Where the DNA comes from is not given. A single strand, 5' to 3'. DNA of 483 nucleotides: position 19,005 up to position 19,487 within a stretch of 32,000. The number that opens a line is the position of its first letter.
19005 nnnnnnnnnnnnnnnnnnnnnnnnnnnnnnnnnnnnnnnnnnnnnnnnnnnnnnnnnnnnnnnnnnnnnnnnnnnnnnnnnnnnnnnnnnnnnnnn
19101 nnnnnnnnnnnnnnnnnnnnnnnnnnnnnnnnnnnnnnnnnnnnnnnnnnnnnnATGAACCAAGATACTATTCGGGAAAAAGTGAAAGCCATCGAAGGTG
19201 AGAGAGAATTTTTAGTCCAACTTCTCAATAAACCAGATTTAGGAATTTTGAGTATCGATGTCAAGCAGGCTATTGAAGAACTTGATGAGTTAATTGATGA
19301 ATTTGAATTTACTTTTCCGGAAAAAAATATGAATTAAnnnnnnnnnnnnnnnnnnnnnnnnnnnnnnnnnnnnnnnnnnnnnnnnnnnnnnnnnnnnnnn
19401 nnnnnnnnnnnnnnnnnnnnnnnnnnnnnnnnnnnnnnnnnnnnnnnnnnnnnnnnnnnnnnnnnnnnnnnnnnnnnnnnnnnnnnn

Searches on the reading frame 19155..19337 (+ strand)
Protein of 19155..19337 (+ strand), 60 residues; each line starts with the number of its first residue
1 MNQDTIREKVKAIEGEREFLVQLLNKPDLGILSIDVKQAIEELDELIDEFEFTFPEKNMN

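Call 23: search_protein_families(library=pfam, proteins=[window:19155-19334:+], max_evalue=0.01)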
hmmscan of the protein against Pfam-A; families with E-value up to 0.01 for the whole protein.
seq(60 aa): 1 family
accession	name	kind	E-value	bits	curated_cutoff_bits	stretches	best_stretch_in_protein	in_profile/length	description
PF24715.1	YxiF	-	0.0026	18.2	25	1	6-52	62-108/140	YxiF protein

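Call 26: find_encoding_contigs(protein=window:19155-19337:+, flank=10000, max_places=10)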
Protein window:19155-19337:+ (60 aa): 2 contigs read that carry it; 2 places shown.
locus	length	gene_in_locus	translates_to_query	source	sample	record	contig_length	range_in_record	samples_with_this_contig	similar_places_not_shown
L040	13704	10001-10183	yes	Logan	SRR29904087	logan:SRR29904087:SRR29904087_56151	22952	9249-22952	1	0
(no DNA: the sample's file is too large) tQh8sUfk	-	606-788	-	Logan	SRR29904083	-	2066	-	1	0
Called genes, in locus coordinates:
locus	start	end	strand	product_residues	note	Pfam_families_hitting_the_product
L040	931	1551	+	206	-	-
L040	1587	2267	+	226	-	PF00535:Glycos_transf_2, PF10111:Glyco_tranf_2_2 (weak)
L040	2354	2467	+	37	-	-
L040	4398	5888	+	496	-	PF01225:Mur_ligase, PF08245:Mur_ligase_M, PF02875:Mur_ligase_C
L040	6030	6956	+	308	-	PF01565:FAD_binding_4, PF02873:MurB_C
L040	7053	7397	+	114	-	PF02575:YbaB_DNA_bd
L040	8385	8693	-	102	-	-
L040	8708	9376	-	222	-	PF13417:GST_N_3, PF13409:GST_N_2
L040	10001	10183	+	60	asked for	-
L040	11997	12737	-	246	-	PF21948:LplA-B_cat, PF03099:BPL_LplA_LipB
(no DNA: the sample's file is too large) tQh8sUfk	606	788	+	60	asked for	-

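Call 66: find_homologous_proteins(query=window:19155-19337:+, max_evalue=0.001)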
Query window:19155-19337:+ (60 aa): 31 proteins with E <= 0.001 among 31 candidates.
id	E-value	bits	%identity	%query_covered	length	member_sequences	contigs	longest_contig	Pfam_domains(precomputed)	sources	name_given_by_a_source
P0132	7.1e-28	112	95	100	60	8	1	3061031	-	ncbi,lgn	ncbi:MAG: hypothetical protein ACQZ3N_03265 [cyanobacterium endosymbiont of Rhopalodia yunnanensis]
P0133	6.6e-27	109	90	100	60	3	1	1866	-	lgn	-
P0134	7.4e-26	106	93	97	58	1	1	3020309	-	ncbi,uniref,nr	ncbi:hypothetical protein RGRSB_1332 [cyanobacterium endosymbiont of Rhopalodia gibberula]|uniref:hy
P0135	1.5e-24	101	86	97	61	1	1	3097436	-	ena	-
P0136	1.7e-24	101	87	100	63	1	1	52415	-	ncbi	-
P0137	3.3e-24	100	89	95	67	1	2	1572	-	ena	-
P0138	3.6e-23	97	82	95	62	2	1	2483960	-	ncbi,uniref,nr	ncbi:hypothetical protein [Cyanobacterium sp. uoEpiScrs1]|uniref:hypothetical protein n=1 Tax=Cyanob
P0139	2.3e-21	92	82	93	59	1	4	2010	-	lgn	-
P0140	3.1e-21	91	82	93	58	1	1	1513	-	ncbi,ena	-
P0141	7.2e-21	90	81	97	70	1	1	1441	-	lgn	-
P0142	7.4e-21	90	80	93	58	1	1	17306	-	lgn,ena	-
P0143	7.8e-21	90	80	93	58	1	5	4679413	-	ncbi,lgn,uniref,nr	ncbi:conserved hypothetical protein [Rippkaea orientalis PCC 8801]|uniref:Uncharacterized protein n=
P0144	3.0e-19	85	77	93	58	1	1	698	-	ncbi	-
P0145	6.1e-19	84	72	97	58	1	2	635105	-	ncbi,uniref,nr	ncbi:hypothetical protein VB715_02110 [Crocosphaera sp. UHCC 0190]|uniref:hypothetical protein n=1 T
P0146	1.8e-18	82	74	97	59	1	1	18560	-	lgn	-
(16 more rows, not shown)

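Call 67: find_encoding_contigs(protein=P0143, flank=4000, max_places=2)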
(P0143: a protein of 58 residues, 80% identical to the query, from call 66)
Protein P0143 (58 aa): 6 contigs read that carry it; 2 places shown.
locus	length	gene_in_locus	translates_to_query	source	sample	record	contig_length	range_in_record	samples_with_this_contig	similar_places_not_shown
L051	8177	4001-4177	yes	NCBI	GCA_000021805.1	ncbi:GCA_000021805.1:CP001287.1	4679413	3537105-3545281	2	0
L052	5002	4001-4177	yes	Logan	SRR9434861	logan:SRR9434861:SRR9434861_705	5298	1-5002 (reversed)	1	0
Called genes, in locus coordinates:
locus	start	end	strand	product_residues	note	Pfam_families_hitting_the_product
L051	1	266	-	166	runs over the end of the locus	PF13371:TPR_9, PF13414:TPR_11, PF13424:TPR_12 (faint), PF14559:TPR_19 (weak), PF00515:TPR_1, PF07719:TPR_2, PF13181:TPR_8 (weak), PF13414:TPR_11 (weak), +3 more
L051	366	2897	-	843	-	PF00343:Phosphorylase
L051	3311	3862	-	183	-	PF11016:DUF2854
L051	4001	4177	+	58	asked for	-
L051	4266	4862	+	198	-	PF01694:Rhomboid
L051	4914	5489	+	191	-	PF05685:Uma2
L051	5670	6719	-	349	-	PF01008:IF-2B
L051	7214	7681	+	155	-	PF13613:HTH_Tnp_4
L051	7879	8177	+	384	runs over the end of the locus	PF01609:DDE_Tnp_1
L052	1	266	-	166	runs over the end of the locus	PF13371:TPR_9, PF13414:TPR_11, PF13424:TPR_12 (faint), PF14559:TPR_19 (weak), PF00515:TPR_1, PF07719:TPR_2, PF13181:TPR_8 (weak), PF13414:TPR_11 (weak), +3 more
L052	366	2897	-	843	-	PF00343:Phosphorylase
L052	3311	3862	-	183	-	PF11016:DUF2854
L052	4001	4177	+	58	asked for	-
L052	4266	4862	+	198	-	PF01694:Rhomboid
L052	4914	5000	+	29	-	?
